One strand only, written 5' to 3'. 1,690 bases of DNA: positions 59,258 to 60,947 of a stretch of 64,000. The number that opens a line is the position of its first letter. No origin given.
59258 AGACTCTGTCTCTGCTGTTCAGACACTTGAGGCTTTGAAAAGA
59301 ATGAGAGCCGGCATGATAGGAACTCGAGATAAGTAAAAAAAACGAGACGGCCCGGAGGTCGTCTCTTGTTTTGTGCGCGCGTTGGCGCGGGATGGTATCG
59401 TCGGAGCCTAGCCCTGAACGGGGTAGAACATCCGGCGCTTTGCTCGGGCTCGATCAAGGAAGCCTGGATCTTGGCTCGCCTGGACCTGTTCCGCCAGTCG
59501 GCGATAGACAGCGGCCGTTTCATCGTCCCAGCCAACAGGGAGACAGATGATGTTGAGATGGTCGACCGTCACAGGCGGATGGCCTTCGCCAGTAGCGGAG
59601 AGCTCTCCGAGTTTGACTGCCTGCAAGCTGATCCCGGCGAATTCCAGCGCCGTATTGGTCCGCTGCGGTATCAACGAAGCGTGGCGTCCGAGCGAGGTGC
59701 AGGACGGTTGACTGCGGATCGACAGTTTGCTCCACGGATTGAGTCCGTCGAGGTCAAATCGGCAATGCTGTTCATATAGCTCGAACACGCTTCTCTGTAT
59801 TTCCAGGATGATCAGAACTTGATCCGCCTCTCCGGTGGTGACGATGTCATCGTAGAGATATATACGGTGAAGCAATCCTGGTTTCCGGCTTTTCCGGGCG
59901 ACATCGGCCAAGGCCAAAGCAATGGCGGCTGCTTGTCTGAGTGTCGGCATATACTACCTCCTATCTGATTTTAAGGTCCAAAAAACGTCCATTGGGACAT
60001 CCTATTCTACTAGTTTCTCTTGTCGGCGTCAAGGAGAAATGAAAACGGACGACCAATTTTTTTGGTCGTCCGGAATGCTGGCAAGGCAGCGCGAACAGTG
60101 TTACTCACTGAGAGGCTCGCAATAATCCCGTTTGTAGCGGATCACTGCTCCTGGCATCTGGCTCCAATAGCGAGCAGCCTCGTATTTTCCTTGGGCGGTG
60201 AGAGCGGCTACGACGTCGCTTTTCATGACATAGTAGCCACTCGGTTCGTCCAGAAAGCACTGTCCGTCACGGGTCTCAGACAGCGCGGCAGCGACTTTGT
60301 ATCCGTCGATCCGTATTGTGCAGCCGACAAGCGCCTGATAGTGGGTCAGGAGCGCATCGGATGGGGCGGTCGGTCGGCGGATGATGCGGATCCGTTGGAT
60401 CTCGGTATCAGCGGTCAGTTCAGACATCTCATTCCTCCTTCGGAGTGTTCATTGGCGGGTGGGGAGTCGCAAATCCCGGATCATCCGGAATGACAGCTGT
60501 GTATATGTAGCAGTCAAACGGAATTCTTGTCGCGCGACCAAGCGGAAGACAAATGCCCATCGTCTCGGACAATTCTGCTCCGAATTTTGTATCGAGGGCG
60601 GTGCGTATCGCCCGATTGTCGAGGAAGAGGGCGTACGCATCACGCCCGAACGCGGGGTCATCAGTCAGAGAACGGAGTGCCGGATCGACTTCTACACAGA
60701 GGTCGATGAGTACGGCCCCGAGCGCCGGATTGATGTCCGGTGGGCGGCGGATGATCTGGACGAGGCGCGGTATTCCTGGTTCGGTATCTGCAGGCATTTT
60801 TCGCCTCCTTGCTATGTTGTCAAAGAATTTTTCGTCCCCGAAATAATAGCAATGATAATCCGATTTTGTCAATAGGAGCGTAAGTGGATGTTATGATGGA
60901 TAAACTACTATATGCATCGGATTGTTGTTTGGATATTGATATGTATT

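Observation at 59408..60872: Tandem pair of paralogous small proteins plus a PRPP-motif protein, each with textbook promoter, RBS and terminator: unannotatable three-gene module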

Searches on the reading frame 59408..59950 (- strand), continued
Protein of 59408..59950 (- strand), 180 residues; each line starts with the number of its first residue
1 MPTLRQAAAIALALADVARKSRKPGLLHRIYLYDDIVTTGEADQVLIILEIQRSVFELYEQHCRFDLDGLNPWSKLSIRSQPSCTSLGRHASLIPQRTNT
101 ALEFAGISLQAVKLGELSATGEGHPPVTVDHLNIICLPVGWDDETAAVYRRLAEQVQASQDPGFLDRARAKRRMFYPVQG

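Call 72: fold_search(model_id=the predicted structure, library=viral)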
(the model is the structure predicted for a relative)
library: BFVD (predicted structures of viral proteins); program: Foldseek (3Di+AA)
matches with E <= 10: 107; with E <= 0.001: 0
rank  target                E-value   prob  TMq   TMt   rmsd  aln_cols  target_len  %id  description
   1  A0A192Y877            5.0e-01  0.47  0.42  0.48   5.6       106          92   12  Uncharacterized protein [Escherichia phage vB_EcoS_NBD2]
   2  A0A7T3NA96            6.1e-01  0.41  0.40  0.43   5.8       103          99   19  Uncharacterized protein [Klebsiella phage P528]
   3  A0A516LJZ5            7.9e-01  0.07  0.26  0.16  21.9       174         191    7  (no name in the UniProt tables at hand)
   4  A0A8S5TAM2            9.0e-01  0.14  0.36  0.32   7.8       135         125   11  Uncharacterized protein [Siphoviridae sp. ctwuP1]
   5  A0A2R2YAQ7            9.6e-01  0.15  0.33  0.45   5.5       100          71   13  Uncharacterized protein [Pseudomonas phage PPSC2]
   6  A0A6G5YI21            1.2e+00  0.33  0.38  0.31   4.2        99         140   10  (no name in the UniProt tables at hand)
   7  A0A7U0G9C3            1.2e+00  0.23  0.42  0.56   4.7       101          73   13  (no name in the UniProt tables at hand)
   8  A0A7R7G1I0            1.2e+00  0.20  0.42  0.43   5.9       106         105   10  (no name in the UniProt tables at hand)
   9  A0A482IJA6            1.4e+00  0.08  0.27  0.27   7.5       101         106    7  Uncharacterized protein [Erwinia phage Derbicus]
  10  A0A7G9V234            1.7e+00  0.06  0.18  0.26   4.3        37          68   14  Uncharacterized protein [Pseudomonas phage phiPsa315]
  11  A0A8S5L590            1.7e+00  0.04  0.24  0.20  11.7       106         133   15  Uncharacterized protein [ssRNA phage SRR6960551_4]
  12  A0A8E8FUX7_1          1.8e+00  0.02  0.15  0.04  11.1       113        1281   11  ORF1 [Bemisia tabaci nege-like virus 3]
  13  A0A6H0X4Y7            2.0e+00  0.16  0.39  0.55   6.6       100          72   17  (no name in the UniProt tables at hand)
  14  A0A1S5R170            2.0e+00  0.14  0.36  0.46   6.2       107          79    7  Uncharacterized protein [Pseudomonas phage phiPMW]
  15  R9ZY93                2.0e+00  0.10  0.33  0.42   6.7       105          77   11  Uncharacterized protein [Cellulophaga phage phi17:1]
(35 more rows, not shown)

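Call 75: search_solved_structures(query=A7, max_evalue=10)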
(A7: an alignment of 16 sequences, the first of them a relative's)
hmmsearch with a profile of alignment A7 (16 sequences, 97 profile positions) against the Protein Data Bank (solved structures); distinct sequences matched with E-value up to 10: 1.
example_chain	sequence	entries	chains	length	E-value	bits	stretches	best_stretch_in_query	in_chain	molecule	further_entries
5cwf_A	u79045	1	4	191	5.1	10.5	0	55-72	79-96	Designed helical repeat protein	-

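Call 76: search_solved_structures(query=A6, max_evalue=10)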
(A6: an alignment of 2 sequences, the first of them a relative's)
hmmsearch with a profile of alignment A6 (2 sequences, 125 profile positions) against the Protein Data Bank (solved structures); distinct sequences matched with E-value up to 10: 4.
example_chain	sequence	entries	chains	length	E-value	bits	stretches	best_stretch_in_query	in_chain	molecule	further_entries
3zhn_A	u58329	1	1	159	0.26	14.1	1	10-75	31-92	PA_0080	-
8uzw_A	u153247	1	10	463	0.31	13.9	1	50-107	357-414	L-seryl-tRNA(Sec) selenium transferase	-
3f3z_A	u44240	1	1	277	1.4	11.7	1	46-99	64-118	Calcium/calmodulin-dependent protein kinase with a kinase domain and 4 calmodulin like EF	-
2qg5_A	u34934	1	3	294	1.6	11.6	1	46-99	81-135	Calcium/calmodulin-dependent protein kinase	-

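Call 77: find_encoding_contigs(protein=P0056, flank=4000, max_places=2)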
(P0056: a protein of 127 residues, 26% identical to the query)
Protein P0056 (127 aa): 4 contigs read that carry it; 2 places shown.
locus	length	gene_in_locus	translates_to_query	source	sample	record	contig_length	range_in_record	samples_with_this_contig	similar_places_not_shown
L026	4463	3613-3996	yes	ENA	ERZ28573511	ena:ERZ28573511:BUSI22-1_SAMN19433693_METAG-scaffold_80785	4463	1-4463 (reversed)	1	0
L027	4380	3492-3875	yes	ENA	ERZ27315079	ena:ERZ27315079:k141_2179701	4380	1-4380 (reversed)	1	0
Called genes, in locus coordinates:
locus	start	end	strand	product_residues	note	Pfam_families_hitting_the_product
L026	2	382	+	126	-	?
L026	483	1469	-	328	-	PF04536:TPM_phosphatase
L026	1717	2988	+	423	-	-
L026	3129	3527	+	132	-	PF01124:MAPEG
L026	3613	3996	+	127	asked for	-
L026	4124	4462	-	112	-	?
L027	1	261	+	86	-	?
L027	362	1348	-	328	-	PF04536:TPM_phosphatase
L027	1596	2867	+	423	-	-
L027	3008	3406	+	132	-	PF01124:MAPEG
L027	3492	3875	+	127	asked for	-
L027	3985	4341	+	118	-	PF13376:OmdA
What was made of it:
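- Tried and rejected: The doubtful distant B relative P0056 sits in an uninformative context (call 77).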

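Call 80: search_dna_similar(query=window:59408-59950:-, collection=phages, mode=protein, max_evalue=0.1, max_rows=5)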
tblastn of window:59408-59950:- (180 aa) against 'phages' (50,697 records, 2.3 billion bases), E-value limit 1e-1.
No match.

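Call 83: find_encoding_contigs(protein=P0027, flank=3000, max_places=2)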
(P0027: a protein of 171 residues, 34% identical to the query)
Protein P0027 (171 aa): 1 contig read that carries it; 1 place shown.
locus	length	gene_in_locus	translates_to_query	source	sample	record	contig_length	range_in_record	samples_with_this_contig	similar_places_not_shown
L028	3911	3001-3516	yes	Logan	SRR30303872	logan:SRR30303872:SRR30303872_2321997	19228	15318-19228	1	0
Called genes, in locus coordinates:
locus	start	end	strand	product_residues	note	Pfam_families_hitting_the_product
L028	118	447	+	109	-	PF00829:Ribosomal_L21p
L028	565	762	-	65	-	-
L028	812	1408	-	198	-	PF21176:RecR_HhH, PF02132:RecR_ZnF (weak), PF01751:Toprim, PF13662:Toprim_4, PF21175:RecR_C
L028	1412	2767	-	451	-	PF00772:DnaB, PF13481:AAA_25, PF03796:DnaB_C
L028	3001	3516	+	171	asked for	-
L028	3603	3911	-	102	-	?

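Call 84: find_encoding_contigs(protein=P0029, flank=3000, max_places=2)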
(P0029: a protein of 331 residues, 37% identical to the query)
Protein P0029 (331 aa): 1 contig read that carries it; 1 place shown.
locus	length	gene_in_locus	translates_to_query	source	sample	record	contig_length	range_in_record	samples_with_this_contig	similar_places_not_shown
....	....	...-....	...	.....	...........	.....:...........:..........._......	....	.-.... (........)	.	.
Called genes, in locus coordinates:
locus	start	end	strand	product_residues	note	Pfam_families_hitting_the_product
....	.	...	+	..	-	?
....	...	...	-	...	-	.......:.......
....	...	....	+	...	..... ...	-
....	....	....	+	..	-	?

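Call 91: search_protein_families(library=pfam, alignment_id=A7, max_evalue=10)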
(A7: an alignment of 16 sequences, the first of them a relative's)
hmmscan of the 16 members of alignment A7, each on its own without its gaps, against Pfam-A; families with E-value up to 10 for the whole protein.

A. member 1, P0011 (108 aa): 0 families

B. families by the number of members that match (of 16 scanned): 1 family
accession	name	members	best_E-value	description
PF20552.4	HTH_62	1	0.11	Recombinase-like helix-turn-helix domain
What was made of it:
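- Tried and rejected: Pfam on all B-family members (call 91) gave one stray hit (E = 0.11).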

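Call 92: search_protein_families(library=padloc, alignment_id=A4, max_evalue=0.1)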
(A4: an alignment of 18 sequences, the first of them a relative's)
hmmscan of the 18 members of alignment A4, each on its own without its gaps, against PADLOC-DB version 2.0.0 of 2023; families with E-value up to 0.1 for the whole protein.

A. member 1, P0001 (180 aa): 0 families

B. families by the number of members that match (of 18 scanned): 8 families
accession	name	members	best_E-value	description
PDLC04906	PDC-S09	3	8.9e-05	-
PDLC04903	PDC-S09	3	0.00023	-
PDLC04904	PDC-S09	2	0.003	-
PDLC04902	PDC-S09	2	0.013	-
PDLC03882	NsnC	1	0.0084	-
PDLC00771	Cyclase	1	0.011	oligonucleotide-cyclase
PDLC04905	PDC-S09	1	0.02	-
PDLC04744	PDC-M63A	1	0.061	-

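Call 93: search_protein_families(library=padloc, proteins=[P0029, P0040, P0041, P0028, P0025, P0035, P0030], max_evalue=0.1)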
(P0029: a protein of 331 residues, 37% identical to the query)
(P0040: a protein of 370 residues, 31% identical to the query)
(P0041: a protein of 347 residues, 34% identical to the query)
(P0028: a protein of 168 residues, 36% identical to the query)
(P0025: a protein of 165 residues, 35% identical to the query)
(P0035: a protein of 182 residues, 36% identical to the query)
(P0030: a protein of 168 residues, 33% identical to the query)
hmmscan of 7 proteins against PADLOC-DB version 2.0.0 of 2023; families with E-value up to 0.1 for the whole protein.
P0029 (331 aa): 2 families
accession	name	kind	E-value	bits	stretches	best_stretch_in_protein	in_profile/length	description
PDLC04903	PDC-S09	-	0.00036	18.8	1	3-46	4-49/108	-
PDLC04906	PDC-S09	-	0.0028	16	1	8-60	6-63/98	-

P0040 (370 aa): 0 families

P0041 (347 aa): 0 families

P0028 (168 aa): 4 families
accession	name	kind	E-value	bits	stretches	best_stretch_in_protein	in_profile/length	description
PDLC04903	PDC-S09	-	0.00023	19.4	1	19-53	16-52/108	-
PDLC04906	PDC-S09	-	0.0013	17.1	1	16-63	10-62/98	-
PDLC04904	PDC-S09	-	0.0073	14.5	1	23-57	19-55/104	-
PDLC04902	PDC-S09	-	0.013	13.8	1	21-57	13-51/97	-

P0025 (165 aa): 0 families

P0035 (182 aa): 5 families
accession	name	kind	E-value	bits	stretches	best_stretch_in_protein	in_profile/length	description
PDLC04906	PDC-S09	-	8.9e-05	20.8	1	5-62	3-64/98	-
PDLC04904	PDC-S09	-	0.003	15.8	1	6-61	5-63/104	-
PDLC04905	PDC-S09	-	0.02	13.3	1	14-63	9-64/101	-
PDLC04903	PDC-S09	-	0.035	12.4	1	2-47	2-49/108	-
PDLC04902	PDC-S09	-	0.043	12.1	1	22-54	17-51/97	-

P0030 (168 aa): 0 families
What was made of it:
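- Calls 92, 93: the motif region hits PADLOC PDC-S09 models. Canonical relatives weakly hit PADLOC candidate PDC-S09 (calls 92, 93).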

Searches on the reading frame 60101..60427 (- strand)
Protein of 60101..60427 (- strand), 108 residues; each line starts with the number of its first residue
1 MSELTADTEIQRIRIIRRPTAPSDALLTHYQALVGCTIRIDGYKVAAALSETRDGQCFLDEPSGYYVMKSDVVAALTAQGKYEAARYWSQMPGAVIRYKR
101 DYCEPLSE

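Call 3: search_protein_families(library=pfam, proteins=[window:60101-60427:-], max_evalue=1)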
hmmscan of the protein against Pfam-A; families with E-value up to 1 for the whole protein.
window:60101-60427:- (108 aa): 0 families

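Call 4: search_protein_families(library=ncbifam, proteins=[window:60101-60427:-], max_evalue=1)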
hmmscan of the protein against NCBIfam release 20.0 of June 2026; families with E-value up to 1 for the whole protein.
window:60101-60427:- (108 aa): 0 families

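Call 7: search_protein_families(library=padloc, proteins=[window:60101-60427:-], max_evalue=1)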
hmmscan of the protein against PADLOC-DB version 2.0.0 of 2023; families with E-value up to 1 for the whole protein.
window:60101-60427:- (108 aa): 0 families

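Call 8: search_protein_families(library=phrogs, proteins=[window:60101-60427:-], max_evalue=1)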
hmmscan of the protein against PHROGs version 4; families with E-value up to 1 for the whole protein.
window:60101-60427:- (108 aa): 2 families
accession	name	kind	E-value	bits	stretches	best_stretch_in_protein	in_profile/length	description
phrog_27172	-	unknown function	0.082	14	1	72-99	13-40/63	-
phrog_17919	-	unknown function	0.21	12.5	0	10-39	19-46/67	-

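Call 81: search_dna_similar(query=window:60101-60427:-, collection=phages, mode=protein, max_evalue=0.1, max_rows=5)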
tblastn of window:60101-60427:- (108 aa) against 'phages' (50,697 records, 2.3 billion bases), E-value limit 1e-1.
No match.

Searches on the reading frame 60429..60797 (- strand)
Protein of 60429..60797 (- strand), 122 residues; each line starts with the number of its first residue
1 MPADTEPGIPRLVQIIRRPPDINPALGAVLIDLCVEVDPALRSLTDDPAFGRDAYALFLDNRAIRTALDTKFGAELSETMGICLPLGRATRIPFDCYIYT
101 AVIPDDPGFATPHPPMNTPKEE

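Call 3: search_protein_families(library=pfam, proteins=[window:60429-60797:-], max_evalue=1)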
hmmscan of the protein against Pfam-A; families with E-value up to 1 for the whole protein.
window:60429-60797:- (122 aa): 0 families

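Call 4: search_protein_families(library=ncbifam, proteins=[window:60429-60797:-], max_evalue=1)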
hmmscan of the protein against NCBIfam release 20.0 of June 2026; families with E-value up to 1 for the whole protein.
window:60429-60797:- (122 aa): 0 families

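Call 7: search_protein_families(library=padloc, proteins=[window:60429-60797:-], max_evalue=1)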
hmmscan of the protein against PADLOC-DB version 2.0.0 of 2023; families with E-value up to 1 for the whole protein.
window:60429-60797:- (122 aa): 0 families

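Call 8: search_protein_families(library=phrogs, proteins=[window:60429-60797:-], max_evalue=1)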
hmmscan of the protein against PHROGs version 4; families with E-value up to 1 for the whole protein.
window:60429-60797:- (122 aa): 0 families

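Call 82: search_dna_similar(query=window:60429-60797:-, collection=phages, mode=protein, max_evalue=0.1, max_rows=5)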
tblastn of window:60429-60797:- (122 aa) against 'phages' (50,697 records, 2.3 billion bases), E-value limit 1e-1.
No match.
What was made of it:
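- No phage relatives (calls 80-82) and no mobile-element genes nearby.
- Tried and rejected: Other checks: tblastn of A, B and C against phages found nothing (calls 80-82).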
